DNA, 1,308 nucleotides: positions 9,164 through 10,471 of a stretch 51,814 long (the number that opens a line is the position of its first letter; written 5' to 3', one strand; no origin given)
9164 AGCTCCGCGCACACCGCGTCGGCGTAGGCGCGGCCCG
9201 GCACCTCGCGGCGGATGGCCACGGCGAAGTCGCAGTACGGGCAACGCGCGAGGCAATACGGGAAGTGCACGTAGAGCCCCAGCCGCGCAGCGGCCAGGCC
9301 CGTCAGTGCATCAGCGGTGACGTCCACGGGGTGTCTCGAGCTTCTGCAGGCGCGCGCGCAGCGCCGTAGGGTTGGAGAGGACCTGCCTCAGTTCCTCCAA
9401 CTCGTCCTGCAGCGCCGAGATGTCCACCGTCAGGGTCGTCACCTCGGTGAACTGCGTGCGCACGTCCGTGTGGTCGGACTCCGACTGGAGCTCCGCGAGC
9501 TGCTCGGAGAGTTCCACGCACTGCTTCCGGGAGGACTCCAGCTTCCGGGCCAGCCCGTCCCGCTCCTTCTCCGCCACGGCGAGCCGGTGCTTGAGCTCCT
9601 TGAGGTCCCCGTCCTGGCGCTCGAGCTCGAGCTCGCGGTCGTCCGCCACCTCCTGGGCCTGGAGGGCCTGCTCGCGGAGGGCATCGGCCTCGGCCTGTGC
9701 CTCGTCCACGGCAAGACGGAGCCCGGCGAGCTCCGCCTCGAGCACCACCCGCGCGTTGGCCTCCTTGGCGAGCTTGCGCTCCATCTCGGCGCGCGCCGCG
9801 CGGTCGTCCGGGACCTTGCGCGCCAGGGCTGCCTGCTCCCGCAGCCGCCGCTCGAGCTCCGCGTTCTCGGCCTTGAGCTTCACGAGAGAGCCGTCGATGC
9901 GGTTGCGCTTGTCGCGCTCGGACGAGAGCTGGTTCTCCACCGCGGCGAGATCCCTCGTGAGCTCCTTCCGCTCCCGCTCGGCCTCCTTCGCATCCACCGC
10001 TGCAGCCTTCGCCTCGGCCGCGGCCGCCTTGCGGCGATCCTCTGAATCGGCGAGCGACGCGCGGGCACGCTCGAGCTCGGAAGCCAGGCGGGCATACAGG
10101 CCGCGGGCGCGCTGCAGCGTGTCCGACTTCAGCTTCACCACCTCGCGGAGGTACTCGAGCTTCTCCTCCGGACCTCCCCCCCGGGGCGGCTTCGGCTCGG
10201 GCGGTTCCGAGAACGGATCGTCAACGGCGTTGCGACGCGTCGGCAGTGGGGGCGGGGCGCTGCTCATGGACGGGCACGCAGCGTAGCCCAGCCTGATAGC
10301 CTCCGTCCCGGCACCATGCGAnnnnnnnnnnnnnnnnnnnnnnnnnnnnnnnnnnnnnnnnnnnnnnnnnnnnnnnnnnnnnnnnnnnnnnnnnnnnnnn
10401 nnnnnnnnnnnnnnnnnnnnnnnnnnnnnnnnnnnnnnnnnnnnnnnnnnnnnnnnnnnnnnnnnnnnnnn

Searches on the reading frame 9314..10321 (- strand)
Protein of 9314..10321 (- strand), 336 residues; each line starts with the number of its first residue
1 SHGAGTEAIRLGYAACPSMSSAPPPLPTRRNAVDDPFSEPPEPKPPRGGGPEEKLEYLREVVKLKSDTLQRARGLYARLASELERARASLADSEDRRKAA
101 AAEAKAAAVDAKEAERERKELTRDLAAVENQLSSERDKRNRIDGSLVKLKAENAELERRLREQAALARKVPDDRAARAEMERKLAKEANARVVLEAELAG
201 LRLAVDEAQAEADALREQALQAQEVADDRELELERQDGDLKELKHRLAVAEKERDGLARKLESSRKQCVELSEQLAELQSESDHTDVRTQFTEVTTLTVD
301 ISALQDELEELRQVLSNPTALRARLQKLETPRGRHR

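Call 41: search_protein_families(library=pfam, proteins=[window:9314-10321:-], max_evalue=0.001)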
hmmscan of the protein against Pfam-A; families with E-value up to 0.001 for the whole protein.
window:9314-10321:- (336 aa): 0 families

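Call 78: search_protein_families(library=ncbifam, proteins=[window:9314-10321:-], max_evalue=0.001)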
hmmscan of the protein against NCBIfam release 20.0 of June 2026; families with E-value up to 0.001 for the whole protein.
window:9314-10321:- (336 aa): 3 families
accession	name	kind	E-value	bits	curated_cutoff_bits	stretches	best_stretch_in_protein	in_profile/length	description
TIGR02168.1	SMC_prok_B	equivalog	1.5e-07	29.6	567.35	1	68-319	674-923/1181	chromosome segregation protein SMC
NF045487.1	ASRP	equivalog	2.5e-05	23.1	300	1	52-329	169-452/593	archaea-specific SMC-related protein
TIGR02169.1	SMC_prok_A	equivalog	0.00024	18.9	729.4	0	168-316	266-823/1165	chromosome segregation protein SMC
